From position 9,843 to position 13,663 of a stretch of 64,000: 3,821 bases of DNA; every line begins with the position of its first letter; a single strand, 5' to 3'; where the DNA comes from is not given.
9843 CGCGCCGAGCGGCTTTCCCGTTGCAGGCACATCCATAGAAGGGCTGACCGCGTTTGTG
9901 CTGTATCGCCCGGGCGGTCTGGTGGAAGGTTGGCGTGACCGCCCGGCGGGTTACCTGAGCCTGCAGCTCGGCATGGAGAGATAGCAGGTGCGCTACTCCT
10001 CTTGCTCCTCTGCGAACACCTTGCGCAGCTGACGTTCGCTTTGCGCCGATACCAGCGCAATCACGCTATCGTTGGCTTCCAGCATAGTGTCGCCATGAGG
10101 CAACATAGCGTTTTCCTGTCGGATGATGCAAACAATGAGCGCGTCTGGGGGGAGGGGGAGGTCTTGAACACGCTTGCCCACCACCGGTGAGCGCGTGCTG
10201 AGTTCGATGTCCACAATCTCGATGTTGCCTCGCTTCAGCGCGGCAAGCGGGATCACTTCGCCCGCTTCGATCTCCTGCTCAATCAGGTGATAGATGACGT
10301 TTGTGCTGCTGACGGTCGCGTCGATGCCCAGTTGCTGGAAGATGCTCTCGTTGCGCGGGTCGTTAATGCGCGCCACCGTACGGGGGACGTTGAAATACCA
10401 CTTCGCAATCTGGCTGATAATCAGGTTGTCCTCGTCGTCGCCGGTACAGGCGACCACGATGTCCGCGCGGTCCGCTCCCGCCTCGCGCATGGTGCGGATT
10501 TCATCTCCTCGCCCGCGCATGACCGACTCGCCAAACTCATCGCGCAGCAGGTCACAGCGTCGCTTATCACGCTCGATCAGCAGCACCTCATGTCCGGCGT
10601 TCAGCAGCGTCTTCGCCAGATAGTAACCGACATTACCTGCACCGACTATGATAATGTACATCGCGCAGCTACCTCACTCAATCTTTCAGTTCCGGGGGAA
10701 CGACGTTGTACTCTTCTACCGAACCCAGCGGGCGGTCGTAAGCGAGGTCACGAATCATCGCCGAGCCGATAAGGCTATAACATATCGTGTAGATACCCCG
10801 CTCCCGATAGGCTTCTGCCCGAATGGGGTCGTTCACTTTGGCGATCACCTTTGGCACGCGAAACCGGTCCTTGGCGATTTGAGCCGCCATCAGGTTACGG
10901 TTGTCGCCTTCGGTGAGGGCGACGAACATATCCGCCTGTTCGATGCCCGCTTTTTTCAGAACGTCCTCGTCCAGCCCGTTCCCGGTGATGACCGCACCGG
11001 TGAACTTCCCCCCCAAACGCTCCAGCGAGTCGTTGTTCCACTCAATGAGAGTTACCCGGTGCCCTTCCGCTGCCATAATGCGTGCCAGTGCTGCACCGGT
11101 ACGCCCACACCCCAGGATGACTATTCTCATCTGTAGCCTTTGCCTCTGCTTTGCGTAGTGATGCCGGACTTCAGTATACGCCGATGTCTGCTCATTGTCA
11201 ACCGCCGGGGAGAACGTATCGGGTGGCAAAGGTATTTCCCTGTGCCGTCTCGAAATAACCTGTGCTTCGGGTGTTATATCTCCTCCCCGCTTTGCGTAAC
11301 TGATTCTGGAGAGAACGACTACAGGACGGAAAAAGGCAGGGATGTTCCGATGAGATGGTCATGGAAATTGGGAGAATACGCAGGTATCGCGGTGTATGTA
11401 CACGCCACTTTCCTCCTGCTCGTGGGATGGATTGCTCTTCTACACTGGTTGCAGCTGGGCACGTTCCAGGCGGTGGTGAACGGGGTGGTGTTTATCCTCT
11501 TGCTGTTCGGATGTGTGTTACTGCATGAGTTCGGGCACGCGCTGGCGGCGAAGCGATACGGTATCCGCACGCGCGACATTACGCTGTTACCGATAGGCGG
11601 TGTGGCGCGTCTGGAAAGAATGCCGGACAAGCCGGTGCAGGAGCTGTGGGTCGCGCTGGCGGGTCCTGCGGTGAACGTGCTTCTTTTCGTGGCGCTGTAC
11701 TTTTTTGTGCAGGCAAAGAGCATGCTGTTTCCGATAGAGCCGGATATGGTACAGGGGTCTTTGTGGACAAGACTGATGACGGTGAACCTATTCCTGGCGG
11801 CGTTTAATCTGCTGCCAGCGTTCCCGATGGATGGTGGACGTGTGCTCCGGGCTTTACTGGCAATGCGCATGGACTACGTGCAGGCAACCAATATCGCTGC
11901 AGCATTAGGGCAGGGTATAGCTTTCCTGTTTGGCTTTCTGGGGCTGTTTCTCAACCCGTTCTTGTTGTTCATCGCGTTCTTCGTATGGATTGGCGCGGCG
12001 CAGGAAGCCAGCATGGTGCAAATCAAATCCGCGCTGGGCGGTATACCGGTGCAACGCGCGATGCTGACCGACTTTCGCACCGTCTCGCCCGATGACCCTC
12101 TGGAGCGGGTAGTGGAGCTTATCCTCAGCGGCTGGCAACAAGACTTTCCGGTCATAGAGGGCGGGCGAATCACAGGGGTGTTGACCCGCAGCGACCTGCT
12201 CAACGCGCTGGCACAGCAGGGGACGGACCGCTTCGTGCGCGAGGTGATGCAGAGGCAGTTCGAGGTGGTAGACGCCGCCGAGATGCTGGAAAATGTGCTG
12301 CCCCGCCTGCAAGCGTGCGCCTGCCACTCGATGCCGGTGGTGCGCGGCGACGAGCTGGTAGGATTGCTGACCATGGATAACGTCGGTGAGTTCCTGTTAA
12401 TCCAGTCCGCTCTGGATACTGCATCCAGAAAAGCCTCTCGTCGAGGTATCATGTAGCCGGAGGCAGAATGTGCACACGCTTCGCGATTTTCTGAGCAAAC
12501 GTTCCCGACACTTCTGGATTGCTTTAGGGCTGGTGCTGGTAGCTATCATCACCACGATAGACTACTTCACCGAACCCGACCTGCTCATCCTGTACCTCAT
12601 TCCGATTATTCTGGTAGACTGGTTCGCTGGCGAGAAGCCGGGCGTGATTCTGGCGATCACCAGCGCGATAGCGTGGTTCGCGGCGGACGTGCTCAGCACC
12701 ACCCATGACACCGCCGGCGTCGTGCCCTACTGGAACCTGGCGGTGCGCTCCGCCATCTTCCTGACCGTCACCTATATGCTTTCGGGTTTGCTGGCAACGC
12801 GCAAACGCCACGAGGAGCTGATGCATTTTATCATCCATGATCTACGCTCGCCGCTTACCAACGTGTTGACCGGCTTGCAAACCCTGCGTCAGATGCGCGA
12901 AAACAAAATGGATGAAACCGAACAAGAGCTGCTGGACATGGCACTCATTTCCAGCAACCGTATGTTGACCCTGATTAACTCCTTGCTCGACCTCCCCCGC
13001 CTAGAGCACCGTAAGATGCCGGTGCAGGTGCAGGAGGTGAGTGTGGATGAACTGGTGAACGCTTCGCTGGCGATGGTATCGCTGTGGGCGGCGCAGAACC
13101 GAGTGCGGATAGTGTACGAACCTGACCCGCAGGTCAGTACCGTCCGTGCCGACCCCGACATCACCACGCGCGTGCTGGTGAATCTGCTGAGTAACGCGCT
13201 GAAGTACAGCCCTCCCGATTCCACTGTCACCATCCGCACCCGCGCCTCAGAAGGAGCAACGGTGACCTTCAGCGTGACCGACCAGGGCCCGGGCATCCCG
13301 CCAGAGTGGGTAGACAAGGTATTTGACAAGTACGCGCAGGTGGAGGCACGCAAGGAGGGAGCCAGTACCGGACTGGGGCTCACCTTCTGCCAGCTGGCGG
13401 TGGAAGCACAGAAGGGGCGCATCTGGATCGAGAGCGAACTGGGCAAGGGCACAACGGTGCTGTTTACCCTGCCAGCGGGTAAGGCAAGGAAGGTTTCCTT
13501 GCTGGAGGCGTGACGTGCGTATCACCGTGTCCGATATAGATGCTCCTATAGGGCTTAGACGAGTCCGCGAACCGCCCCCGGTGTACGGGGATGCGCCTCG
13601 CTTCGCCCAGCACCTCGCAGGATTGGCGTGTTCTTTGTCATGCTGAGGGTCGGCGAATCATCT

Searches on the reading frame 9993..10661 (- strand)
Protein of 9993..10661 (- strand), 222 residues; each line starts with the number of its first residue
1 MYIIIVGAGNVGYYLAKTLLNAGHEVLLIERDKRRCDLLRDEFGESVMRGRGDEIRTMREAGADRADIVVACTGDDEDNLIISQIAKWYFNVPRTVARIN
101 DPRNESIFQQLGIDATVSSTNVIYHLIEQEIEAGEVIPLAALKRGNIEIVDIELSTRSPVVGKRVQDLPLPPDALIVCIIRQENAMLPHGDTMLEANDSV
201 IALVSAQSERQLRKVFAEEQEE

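Call 51: search_protein_families(library=pfam, proteins=[window:9993-10661:-], max_evalue=0.0001)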
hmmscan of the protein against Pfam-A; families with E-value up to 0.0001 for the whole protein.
window:9993-10661:- (222 aa): 7 families
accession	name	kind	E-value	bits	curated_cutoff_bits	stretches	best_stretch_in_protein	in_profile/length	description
PF02254.24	TrkA_N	-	4e-30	105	23.8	1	3-118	1-115/116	TrkA-N domain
PF02080.26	TrkA_C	-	2.5e-12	46.9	27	1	150-216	2-70/71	TrkA-C domain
PF03807.23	F420_oxidored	-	7.8e-07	30.1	21.6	1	3-72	2-66/94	NADP oxidoreductase coenzyme F420-dependent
PF13241.12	NAD_binding_7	-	8.1e-07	30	22.1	1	3-87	10-83/104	Putative NAD(P)-binding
PF02558.23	ApbA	-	1e-06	28.9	22.2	1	3-56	1-52/150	Ketopantoate reductase PanE/ApbA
PF01488.26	Shikimate_DH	-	4.2e-06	27.3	24.3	1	3-81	15-91/138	Shikimate / quinate 5-dehydrogenase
PF01494.25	FAD_binding_3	-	1.1e-05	25.2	22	0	3-40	4-41/349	FAD binding domain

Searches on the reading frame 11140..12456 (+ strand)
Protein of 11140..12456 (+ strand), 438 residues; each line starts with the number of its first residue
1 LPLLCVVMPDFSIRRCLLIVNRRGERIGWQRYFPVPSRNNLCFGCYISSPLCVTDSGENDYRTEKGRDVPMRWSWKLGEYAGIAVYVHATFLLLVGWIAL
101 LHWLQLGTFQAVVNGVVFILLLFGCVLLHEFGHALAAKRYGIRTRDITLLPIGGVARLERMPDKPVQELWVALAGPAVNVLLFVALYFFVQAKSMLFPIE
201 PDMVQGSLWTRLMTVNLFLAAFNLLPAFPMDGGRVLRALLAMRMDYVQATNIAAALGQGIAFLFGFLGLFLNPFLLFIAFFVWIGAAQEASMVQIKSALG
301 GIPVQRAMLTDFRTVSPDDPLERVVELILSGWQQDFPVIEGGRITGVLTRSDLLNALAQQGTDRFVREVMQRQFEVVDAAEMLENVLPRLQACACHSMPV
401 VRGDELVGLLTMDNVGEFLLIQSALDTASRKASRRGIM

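Call 51: search_protein_families(library=pfam, proteins=[window:11140-12456:+], max_evalue=0.0001)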
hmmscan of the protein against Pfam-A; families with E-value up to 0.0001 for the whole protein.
window:11140-12456:+ (438 aa): 3 families
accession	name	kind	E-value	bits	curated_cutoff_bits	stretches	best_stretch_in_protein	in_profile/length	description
PF02163.28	Peptidase_M50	-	4.3e-25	88.8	27.2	2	118-190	2-100/221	Peptidase family M50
PF00571.33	CBS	-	6.3e-17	62.1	24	2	307-358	4-56/57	CBS domain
PF13398.12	Peptidase_M50B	-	2.6e-05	24.5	26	1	113-194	12-93/201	Peptidase M50B-like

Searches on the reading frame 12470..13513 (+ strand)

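Call 51: search_protein_families(library=pfam, proteins=[window:12470-13513:+], max_evalue=0.0001)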
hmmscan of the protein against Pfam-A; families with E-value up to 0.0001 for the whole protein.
window:12470-13513:+ (347 aa): 2 families
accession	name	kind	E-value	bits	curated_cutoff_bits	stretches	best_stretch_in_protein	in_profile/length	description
PF02518.31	HATPase_c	-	1.3e-26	93.6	26.4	1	228-336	2-109/111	Histidine kinase-, DNA gyrase B-, and HSP90-like ATPase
PF00512.31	HisKA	-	1.8e-09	37.9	26.9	1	116-180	4-65/66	His Kinase A (phospho-acceptor) domain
